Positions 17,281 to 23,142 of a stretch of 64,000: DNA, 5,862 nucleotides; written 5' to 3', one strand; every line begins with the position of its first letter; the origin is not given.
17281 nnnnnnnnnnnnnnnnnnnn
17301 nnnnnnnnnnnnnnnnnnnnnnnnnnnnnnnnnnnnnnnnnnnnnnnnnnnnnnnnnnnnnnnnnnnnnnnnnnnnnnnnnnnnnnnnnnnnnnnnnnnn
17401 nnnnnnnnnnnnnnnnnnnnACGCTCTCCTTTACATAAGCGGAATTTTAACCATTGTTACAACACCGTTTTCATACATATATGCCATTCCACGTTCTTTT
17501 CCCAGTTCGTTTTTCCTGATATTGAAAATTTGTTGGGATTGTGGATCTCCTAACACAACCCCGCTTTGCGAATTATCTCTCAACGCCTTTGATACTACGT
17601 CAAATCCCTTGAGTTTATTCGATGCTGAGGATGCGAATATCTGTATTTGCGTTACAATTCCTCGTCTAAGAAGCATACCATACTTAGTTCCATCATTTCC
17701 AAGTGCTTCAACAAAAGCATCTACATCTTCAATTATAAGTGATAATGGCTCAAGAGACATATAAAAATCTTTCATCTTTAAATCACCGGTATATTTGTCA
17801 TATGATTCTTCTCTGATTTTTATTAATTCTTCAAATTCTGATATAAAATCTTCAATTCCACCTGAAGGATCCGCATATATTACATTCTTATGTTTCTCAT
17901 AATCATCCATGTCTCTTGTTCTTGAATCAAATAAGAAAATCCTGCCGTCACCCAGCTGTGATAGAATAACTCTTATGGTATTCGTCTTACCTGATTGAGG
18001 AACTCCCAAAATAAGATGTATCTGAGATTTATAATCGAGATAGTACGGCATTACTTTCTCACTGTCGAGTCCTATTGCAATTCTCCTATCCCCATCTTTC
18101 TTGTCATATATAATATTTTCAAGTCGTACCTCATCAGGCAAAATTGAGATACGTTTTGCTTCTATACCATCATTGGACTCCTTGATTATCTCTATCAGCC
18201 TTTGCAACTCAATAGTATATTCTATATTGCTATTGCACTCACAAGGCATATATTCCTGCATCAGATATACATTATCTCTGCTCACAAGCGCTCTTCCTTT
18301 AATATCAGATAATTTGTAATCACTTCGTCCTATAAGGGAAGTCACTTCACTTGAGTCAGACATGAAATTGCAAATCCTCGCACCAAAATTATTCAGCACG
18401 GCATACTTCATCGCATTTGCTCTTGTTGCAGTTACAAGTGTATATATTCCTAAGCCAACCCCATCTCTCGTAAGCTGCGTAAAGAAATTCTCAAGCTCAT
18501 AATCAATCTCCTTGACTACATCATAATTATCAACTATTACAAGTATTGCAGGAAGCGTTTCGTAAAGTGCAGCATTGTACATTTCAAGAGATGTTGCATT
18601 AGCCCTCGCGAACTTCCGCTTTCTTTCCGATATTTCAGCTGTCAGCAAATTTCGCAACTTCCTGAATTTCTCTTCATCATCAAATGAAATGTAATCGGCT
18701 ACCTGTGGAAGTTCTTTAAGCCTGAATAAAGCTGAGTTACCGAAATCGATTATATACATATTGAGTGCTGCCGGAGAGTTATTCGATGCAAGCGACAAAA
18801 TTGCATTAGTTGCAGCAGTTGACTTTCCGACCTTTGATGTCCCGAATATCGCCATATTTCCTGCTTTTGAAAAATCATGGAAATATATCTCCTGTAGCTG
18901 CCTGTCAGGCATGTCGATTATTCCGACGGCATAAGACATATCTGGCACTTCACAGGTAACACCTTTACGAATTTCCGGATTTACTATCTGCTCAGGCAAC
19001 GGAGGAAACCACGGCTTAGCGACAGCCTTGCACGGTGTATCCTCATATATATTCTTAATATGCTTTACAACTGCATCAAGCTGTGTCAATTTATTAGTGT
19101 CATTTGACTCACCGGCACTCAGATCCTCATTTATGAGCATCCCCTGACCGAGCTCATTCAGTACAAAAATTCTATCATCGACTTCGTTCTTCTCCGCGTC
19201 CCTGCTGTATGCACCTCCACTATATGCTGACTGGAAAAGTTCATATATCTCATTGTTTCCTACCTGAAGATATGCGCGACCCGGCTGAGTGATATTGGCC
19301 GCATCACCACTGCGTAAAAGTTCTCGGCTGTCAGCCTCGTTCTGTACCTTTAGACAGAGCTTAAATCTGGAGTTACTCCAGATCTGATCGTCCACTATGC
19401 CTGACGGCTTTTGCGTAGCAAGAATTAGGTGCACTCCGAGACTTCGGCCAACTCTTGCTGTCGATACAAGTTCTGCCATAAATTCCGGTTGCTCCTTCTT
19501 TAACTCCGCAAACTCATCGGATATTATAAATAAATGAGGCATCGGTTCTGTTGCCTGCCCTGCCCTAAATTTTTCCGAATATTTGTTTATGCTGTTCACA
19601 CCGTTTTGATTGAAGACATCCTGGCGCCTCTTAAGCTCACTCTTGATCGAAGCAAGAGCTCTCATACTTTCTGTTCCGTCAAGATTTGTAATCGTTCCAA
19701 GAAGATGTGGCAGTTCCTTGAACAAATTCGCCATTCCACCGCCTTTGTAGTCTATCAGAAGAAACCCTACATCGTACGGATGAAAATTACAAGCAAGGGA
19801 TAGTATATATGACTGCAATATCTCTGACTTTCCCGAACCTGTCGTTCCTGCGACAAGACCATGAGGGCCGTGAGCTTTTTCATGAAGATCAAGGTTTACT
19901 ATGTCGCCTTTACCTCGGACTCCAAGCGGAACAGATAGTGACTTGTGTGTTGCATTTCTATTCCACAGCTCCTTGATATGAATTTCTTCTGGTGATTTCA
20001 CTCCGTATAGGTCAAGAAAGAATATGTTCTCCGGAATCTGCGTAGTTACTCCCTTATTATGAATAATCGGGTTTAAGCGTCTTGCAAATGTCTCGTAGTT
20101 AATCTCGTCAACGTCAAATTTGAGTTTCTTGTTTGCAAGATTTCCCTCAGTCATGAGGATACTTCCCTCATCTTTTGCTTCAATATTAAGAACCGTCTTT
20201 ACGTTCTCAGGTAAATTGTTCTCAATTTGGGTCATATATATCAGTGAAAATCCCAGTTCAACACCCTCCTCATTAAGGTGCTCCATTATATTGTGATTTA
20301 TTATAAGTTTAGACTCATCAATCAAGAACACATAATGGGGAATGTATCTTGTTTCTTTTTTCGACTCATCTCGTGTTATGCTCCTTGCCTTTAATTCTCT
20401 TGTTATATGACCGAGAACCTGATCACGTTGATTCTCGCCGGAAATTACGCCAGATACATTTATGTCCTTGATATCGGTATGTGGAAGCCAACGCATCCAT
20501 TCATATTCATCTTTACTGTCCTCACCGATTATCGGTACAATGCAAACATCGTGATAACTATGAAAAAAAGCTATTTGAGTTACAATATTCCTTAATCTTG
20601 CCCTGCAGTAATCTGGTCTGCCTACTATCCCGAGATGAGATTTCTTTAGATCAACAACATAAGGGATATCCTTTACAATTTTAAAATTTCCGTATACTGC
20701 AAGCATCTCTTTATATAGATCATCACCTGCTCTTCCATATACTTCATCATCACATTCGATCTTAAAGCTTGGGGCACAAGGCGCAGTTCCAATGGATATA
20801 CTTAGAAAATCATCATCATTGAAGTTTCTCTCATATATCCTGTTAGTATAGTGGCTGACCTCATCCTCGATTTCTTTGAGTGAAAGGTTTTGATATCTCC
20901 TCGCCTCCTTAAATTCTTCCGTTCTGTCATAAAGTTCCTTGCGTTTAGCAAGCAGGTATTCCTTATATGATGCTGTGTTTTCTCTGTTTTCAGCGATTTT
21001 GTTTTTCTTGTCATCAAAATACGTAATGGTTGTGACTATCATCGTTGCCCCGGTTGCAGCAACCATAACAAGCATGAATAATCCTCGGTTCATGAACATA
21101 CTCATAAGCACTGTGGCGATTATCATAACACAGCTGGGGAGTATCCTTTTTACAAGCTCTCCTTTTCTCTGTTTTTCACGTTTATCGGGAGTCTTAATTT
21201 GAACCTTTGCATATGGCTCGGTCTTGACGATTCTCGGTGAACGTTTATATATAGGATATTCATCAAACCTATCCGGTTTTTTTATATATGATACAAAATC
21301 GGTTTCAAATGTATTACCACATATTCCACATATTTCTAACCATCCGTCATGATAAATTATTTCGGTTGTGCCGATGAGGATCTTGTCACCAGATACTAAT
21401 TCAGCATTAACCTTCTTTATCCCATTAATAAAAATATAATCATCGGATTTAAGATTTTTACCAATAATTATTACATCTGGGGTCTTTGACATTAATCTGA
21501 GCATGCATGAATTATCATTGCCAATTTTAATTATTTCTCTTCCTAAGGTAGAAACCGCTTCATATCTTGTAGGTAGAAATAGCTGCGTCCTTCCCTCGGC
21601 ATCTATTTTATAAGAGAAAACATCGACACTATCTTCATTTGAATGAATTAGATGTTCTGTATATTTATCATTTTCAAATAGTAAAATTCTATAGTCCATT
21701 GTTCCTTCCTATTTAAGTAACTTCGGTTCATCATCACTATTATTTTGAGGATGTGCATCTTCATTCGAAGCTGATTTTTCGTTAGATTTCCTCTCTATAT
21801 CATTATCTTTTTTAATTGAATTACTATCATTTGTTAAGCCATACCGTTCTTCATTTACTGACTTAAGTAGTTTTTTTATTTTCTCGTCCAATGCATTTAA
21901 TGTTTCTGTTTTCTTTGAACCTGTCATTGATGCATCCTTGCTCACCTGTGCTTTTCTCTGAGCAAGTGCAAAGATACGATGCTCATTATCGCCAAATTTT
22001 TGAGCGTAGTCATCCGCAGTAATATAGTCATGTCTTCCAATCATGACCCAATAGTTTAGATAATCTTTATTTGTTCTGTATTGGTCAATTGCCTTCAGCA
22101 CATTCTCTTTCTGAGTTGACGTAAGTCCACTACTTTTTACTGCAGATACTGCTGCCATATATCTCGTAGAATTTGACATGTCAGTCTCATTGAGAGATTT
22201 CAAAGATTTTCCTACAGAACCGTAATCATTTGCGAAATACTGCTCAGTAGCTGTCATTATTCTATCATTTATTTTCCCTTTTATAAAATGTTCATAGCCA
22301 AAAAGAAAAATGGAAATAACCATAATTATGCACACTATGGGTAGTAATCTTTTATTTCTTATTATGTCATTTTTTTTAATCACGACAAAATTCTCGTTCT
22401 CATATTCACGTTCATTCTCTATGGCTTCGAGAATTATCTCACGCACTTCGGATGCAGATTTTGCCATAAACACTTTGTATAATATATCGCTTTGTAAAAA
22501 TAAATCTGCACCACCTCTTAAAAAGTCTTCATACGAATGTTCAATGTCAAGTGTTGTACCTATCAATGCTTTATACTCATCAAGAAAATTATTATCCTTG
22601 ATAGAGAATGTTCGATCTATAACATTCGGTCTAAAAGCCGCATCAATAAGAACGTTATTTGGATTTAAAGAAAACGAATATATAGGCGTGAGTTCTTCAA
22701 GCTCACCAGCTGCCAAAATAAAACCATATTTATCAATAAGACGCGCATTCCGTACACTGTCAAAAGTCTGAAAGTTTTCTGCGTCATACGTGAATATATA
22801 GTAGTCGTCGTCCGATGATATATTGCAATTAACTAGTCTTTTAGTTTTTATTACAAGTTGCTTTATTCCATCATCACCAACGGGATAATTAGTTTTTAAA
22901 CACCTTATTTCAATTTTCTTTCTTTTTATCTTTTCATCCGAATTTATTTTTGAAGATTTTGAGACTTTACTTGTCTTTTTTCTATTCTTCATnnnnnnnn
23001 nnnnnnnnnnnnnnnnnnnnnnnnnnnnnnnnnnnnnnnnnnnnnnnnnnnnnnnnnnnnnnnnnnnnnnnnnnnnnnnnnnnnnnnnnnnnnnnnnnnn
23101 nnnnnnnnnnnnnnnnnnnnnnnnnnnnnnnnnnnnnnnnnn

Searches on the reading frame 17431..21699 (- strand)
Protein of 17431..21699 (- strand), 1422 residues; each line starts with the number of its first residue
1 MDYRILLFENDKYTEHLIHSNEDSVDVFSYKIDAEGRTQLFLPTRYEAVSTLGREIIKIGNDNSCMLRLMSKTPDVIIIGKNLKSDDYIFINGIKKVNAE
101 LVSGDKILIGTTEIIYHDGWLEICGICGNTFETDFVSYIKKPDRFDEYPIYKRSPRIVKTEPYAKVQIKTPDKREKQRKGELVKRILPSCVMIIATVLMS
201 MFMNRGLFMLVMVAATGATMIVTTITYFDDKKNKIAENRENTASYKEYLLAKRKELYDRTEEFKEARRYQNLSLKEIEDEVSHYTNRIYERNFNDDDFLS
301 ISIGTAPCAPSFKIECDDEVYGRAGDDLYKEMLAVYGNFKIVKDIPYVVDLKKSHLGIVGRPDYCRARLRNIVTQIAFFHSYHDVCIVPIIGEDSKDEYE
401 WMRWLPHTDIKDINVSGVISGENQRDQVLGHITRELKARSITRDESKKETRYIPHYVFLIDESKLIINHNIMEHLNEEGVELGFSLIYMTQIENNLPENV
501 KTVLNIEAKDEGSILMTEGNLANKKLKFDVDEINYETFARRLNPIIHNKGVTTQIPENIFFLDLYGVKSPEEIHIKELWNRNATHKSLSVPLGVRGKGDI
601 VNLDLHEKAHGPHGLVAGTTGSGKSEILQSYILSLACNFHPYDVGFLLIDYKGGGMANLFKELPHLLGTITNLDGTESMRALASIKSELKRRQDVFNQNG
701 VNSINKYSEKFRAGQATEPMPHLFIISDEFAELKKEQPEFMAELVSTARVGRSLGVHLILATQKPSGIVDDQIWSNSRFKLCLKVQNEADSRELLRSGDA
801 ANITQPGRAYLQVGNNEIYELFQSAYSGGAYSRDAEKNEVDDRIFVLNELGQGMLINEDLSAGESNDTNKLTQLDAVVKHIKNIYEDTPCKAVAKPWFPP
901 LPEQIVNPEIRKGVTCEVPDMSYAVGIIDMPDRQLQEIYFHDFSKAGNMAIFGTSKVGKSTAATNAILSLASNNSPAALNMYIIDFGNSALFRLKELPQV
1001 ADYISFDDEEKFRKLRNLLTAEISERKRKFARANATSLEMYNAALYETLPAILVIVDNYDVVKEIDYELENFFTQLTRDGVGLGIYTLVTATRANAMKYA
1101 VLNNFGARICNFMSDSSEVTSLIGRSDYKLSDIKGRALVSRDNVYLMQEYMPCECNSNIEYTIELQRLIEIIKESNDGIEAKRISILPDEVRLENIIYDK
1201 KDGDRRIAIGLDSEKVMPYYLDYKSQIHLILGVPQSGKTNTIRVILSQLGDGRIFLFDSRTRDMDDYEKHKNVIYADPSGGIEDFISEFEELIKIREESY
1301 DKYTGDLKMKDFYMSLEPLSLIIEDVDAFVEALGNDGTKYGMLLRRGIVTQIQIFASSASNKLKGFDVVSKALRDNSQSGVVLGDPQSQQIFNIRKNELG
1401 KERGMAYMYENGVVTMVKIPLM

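Call 5: search_protein_families(library=pfam, proteins=[window:17431-21699:-], max_evalue=0.1)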
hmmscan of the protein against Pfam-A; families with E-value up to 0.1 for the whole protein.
window:17431-21699:- (1422 aa): 16 families
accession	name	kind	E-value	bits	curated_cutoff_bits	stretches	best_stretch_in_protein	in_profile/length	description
PF01580.24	FtsK_SpoIIIE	-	2.9e-59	200.6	24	2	584-766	14-220/221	FtsK/SpoIIIE family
PF13401.12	AAA_22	-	3.6e-12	47.2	27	1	611-762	5-122/130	AAA domain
PF13555.12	AAA_29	-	9.2e-05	22.6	27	0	610-632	22-43/61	P-loop containing region of AAA domain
PF01637.24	ATPase_2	-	0.00042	20.6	33.2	0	1224-1299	19-97/225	ATPase domain predominantly from Archaea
PF13191.12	AAA_16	-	0.001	20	32.6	0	611-750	24-161/167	AAA ATPase domain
PF13245.12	AAA_19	-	0.002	18.7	25.1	0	1224-1249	10-35/134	AAA domain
PF01935.23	DUF87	-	0.0031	18.1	23.2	0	601-629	14-41/220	Helicase HerA, central domain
PF13173.12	AAA_14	-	0.007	16.8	27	0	949-1026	5-88/129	AAA domain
PF13238.12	AAA_18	-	0.011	16.6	29.4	0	615-629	2-16/128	AAA domain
PF05872.18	HerA_C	-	0.011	14.8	22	0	607-653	17-59/502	Helicase HerA-like C-terminal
PF13481.12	AAA_25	-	0.013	15.6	27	0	944-990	31-84/195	AAA domain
PF00910.28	RNA_helicase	-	0.017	16.1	21.5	0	1230-1294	3-73/105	RNA helicase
PF12696.13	TraG-D_C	-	0.024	15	22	0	723-791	2-72/126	TraM recognition site of TraD and TraG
PF13479.12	AAA_24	-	0.04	14.2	27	0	948-974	4-23/195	AAA domain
PF10412.15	TrwB_AAD_bind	-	0.048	13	20.5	0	606-631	10-35/387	Type IV secretion-system coupling protein DNA-binding domain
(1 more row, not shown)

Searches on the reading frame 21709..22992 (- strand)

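Call 12: search_protein_families(library=ncbifam, proteins=[window:21709-22992:-], max_evalue=0.1)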
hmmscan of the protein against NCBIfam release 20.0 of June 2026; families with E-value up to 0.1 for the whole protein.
window:21709-22992:- (427 aa): 2 families
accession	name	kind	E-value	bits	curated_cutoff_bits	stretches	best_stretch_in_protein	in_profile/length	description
TIGR03926.1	T7_EssB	equivalog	2.3e-50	171.6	229.75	1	50-377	41-376/377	type VII secretion protein EssB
NF002333.0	PRK01294.1-1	equivalog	0.077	12.6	450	0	325-375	182-232/345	lipase secretion chaperone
